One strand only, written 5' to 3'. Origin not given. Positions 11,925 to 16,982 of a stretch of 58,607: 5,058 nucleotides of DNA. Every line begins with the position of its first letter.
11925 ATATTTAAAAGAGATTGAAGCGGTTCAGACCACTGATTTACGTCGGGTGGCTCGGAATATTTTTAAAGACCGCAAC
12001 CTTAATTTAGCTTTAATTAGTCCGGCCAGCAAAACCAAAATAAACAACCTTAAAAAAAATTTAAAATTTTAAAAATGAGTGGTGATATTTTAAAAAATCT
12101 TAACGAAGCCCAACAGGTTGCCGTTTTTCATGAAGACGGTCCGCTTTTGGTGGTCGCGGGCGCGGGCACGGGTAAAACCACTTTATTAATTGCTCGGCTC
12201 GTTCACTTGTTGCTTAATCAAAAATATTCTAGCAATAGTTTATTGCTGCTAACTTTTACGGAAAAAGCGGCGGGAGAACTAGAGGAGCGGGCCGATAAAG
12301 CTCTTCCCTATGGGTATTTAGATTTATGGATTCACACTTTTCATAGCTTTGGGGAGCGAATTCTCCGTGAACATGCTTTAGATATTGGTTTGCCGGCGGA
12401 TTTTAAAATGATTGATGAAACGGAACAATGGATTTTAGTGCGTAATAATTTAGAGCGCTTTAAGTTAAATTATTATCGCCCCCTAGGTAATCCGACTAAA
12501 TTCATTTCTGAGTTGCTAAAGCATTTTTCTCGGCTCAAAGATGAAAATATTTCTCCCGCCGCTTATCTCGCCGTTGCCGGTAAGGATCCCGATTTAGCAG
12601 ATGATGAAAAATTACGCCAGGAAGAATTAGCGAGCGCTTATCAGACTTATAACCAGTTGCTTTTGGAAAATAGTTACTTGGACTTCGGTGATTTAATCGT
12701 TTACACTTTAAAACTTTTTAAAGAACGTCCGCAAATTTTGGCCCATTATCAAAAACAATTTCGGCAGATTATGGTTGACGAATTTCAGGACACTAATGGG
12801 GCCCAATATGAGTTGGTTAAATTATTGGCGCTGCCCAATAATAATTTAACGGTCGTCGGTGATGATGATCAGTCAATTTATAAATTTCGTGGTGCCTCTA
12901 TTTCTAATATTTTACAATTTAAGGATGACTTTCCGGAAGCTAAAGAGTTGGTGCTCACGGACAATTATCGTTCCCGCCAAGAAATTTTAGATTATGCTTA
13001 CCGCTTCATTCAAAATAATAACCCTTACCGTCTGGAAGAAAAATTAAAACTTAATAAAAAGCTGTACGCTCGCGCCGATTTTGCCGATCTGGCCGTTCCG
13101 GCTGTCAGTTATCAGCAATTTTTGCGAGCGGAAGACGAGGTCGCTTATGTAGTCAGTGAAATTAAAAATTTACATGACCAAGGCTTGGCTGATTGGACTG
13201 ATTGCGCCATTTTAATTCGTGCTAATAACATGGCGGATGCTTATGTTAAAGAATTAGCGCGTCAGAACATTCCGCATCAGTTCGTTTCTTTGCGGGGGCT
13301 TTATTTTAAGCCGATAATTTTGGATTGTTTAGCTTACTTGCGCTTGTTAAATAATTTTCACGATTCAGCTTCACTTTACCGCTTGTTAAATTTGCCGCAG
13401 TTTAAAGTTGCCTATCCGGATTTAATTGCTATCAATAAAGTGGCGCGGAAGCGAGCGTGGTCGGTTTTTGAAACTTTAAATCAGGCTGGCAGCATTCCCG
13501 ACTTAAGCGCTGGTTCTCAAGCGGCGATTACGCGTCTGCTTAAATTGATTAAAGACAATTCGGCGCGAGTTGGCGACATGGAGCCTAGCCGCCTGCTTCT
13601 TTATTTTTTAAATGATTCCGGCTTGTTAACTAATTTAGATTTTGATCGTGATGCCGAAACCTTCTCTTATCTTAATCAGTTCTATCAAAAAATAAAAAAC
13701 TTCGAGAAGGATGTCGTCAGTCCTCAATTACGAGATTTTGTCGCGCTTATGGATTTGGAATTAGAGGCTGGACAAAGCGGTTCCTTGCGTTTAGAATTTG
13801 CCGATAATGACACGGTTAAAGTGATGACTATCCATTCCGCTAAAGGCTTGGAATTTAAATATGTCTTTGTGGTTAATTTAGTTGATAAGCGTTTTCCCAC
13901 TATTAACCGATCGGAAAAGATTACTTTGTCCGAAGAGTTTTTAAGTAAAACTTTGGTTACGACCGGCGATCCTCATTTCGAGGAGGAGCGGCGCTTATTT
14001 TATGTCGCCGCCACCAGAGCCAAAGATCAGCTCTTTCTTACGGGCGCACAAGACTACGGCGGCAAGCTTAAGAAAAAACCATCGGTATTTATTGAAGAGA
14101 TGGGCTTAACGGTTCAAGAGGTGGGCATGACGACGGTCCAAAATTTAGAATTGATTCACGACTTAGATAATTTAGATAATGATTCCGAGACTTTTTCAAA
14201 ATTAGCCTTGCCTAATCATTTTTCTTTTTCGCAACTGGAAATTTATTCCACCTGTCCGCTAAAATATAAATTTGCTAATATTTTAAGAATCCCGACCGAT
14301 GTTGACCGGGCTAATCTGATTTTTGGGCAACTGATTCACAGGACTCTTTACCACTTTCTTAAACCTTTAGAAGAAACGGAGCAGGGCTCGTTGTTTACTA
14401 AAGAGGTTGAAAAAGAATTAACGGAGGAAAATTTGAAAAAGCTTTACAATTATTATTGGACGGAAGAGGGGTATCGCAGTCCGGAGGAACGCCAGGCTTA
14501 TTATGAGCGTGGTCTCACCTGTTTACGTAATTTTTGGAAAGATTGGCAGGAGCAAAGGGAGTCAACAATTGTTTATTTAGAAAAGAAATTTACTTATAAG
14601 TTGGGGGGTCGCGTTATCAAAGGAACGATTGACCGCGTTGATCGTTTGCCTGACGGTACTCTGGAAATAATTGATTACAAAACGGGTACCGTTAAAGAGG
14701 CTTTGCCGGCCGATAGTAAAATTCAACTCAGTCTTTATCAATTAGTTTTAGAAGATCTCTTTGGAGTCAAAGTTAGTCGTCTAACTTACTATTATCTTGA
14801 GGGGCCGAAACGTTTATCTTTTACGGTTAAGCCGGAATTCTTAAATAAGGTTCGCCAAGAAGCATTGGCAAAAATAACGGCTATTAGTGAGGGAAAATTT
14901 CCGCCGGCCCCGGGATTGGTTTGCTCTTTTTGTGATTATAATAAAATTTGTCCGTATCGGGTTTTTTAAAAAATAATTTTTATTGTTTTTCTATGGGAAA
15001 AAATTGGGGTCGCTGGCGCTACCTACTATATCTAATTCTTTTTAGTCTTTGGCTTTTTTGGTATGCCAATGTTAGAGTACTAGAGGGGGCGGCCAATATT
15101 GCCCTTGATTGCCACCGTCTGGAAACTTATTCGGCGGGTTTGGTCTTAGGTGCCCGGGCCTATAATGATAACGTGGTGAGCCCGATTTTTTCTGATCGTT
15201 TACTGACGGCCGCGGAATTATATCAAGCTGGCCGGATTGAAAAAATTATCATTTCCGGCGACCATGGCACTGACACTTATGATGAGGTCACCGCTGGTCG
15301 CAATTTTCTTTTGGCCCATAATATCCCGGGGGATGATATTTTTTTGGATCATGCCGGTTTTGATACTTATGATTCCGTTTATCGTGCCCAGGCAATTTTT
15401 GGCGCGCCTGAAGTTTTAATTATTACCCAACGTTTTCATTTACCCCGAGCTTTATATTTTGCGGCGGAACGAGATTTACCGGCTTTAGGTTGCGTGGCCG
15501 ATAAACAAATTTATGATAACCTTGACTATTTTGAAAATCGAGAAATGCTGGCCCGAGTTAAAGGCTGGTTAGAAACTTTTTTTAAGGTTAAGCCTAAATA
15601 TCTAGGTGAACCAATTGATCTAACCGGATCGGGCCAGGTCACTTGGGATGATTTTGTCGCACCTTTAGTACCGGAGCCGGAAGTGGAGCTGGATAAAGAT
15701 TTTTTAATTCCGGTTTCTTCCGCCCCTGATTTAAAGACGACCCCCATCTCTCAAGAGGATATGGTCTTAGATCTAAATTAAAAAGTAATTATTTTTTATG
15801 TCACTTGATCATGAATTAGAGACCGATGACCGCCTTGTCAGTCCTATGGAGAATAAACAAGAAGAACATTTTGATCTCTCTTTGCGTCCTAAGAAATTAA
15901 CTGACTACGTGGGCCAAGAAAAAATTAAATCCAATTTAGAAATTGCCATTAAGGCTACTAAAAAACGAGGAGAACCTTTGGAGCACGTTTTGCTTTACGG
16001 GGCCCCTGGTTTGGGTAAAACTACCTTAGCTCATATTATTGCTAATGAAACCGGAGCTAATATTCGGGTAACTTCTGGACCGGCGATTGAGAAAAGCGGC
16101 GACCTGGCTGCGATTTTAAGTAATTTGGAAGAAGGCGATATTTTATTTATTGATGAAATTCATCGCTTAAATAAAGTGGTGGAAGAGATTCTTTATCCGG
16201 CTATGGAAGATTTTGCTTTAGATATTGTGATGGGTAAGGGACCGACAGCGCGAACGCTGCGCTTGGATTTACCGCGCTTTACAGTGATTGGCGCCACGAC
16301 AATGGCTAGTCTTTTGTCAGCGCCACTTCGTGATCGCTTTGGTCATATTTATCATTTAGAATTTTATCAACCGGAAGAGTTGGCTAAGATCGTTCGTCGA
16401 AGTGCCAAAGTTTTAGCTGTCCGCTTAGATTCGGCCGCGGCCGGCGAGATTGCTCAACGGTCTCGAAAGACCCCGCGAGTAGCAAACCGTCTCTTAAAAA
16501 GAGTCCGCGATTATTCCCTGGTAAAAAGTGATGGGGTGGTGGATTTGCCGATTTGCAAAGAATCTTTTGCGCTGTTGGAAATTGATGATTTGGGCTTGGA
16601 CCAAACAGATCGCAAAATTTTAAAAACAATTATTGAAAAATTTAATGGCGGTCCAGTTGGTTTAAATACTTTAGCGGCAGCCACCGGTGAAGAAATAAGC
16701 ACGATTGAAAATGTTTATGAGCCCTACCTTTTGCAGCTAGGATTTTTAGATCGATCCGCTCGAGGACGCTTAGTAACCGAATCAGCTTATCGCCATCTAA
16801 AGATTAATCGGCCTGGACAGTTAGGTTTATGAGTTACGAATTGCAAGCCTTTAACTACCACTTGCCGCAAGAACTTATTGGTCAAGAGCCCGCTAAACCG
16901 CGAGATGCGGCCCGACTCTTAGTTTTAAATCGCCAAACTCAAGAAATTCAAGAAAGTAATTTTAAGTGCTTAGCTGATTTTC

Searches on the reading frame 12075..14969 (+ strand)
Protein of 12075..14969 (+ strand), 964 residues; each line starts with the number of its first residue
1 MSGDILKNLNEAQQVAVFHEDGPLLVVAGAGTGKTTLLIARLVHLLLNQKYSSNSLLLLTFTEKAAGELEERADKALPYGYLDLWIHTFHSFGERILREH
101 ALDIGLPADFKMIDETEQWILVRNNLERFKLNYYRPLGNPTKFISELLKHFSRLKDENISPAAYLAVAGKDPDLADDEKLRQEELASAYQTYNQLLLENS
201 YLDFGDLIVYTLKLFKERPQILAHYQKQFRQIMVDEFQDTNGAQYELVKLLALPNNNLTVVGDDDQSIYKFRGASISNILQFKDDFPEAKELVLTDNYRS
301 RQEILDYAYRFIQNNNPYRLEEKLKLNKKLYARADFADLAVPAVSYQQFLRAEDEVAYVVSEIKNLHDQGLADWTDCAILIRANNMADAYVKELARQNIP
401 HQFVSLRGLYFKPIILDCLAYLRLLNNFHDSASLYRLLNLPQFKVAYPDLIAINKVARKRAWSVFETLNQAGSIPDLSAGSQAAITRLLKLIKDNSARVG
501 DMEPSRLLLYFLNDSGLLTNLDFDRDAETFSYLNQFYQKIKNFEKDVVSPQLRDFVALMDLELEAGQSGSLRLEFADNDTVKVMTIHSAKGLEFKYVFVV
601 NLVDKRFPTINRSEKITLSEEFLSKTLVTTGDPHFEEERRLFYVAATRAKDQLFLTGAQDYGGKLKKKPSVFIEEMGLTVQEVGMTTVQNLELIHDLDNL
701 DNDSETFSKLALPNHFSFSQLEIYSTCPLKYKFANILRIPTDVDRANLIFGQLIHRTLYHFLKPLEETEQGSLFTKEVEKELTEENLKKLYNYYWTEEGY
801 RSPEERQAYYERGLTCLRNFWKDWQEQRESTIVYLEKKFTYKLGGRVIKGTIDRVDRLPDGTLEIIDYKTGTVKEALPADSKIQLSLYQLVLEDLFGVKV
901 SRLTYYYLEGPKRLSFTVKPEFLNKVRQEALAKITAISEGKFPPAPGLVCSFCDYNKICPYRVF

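Call 10: search_protein_families(library=pfam, proteins=[window:12075-14969:+], max_evalue=0.001)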
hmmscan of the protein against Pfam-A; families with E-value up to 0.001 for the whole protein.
window:12075-14969:+ (964 aa): 9 families
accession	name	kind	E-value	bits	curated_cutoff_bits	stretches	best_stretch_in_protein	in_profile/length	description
PF00580.27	UvrD-helicase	-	8.7e-81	272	23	1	9-287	1-271/271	UvrD/REP helicase N-terminal domain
PF13361.12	UvrD_C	-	6e-51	174.3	25.6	1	293-657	2-347/350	UvrD-like helicase C-terminal domain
PF12705.13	PDDEXK_1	-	1.4e-38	133.7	22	1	715-960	1-247/247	PD-(D/E)XK nuclease superfamily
PF13245.12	AAA_19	-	1.4e-21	77.5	25.1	1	16-272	4-134/134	AAA domain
PF13538.12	UvrD_C_2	-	2.4e-12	47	27.4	2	629-655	25-51/52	UvrD-like helicase C-terminal domain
PF21445.3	ADDB_N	-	1.3e-05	25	26.6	1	26-261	2-230/290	ADDB, N-terminal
PF01443.25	Viral_helicase1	-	5.4e-05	23.5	21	0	620-654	188-225/228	Viral superfamily 1 RNA helicase core domain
PF13604.12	AAA_30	-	6e-05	23.3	27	0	10-74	3-67/191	AAA domain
PF10926.14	DUF2800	-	8.8e-05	22.3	21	1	800-961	70-234/368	Protein of unknown function (DUF2800)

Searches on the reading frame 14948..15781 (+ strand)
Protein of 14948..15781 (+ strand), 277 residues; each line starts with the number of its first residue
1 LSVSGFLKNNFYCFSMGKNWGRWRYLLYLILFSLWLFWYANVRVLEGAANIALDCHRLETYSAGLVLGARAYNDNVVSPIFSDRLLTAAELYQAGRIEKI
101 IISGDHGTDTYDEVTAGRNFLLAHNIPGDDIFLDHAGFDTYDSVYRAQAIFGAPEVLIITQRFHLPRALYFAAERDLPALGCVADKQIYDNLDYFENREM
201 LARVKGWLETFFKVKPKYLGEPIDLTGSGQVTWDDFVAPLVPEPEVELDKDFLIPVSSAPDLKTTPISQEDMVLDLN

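Call 11: search_protein_families(library=pfam, proteins=[window:14948-15781:+], max_evalue=0.001)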
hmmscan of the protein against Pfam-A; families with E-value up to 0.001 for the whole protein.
window:14948-15781:+ (277 aa): 1 family
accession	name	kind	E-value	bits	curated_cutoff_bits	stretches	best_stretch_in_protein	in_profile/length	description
PF02698.23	DUF218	-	1e-22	80.9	27.6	1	65-176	4-104/133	DUF218 domain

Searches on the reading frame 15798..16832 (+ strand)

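Call 11: search_protein_families(library=pfam, proteins=[window:15798-16832:+], max_evalue=0.001)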
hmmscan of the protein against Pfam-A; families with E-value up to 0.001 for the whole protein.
window:15798-16832:+ (344 aa): 10 families
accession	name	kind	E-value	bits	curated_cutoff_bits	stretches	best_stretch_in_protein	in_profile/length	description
PF05496.18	RuvB_N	-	7.2e-78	260.3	27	1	29-187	1-159/159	Holliday junction DNA helicase RuvB P-loop domain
PF17864.7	AAA_lid_4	-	5.3e-27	93.8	27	1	190-263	1-74/74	RuvB AAA lid domain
PF05491.19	RuvB_C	-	4.7e-25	87.8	24.7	1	265-335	2-72/72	RuvB C-terminal winged helix domain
PF00004.35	AAA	-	4.5e-21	76.1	21.2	1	64-187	1-129/131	ATPase family associated with various cellular activities (AAA)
PF07728.20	AAA_5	-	2.5e-10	40.9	22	1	63-181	1-139/139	AAA domain (dynein-related subfamily)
PF05673.19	DUF815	-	3.3e-06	26.9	23.8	1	32-120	25-115/249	Protein of unknown function (DUF815)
PF13191.12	AAA_16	-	1e-05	26.5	32.6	1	39-98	4-62/167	AAA ATPase domain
PF01078.27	Mg_chelatase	-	3.8e-05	23.6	20.3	0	34-81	2-42/207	Magnesium chelatase, subunit ChlI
PF13173.12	AAA_14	-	0.00011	22.6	27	1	64-134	5-84/129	AAA domain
PF20720.3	nSTAND3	-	0.00019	21.6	27.2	0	62-88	18-44/155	Novel STAND NTPase 3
